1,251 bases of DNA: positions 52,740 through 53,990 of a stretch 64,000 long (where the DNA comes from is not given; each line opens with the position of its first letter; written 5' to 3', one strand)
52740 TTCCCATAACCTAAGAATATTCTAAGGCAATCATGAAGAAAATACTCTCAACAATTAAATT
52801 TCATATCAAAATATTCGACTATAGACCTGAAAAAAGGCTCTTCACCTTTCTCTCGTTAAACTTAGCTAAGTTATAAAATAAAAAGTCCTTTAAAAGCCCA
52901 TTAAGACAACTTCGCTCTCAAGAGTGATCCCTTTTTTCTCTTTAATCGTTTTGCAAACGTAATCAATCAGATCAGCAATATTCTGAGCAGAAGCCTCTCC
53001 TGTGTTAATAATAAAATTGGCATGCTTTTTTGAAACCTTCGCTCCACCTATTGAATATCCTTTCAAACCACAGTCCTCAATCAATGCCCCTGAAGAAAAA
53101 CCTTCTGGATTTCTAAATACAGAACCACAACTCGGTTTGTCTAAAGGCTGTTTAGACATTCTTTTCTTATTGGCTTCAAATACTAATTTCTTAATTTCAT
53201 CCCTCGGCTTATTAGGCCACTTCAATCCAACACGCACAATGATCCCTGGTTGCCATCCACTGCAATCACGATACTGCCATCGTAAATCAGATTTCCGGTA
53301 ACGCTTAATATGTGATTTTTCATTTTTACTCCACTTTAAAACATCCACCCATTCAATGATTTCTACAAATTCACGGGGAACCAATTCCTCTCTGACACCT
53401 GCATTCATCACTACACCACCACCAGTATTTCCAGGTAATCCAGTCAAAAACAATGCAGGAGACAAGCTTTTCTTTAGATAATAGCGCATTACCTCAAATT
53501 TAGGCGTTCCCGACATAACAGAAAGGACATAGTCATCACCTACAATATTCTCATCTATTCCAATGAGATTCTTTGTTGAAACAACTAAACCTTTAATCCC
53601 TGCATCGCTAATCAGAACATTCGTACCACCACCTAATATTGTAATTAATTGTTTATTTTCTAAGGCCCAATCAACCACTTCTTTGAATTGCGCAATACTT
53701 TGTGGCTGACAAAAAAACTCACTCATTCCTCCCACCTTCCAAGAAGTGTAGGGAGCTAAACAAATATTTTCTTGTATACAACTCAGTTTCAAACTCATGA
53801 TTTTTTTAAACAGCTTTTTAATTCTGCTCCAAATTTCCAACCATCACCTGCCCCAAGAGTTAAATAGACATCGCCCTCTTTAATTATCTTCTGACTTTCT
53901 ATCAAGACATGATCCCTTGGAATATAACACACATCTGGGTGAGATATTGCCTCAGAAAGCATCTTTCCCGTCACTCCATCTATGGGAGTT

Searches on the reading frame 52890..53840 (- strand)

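Call 80: search_protein_families(library=pfam, proteins=[window:52890-53840:-], max_evalue=0.00001)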
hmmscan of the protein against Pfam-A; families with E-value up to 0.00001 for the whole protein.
window:52890-53840:- (316 aa): 2 families
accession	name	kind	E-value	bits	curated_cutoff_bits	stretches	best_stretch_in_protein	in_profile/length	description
PF02873.21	MurB_C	-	1.1e-35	122.2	27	1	215-313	1-98/99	UDP-N-acetylenolpyruvoylglucosamine reductase, C-terminal domain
PF01565.28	FAD_binding_4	-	1.7e-11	44.4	26.4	1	42-168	3-129/139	FAD binding domain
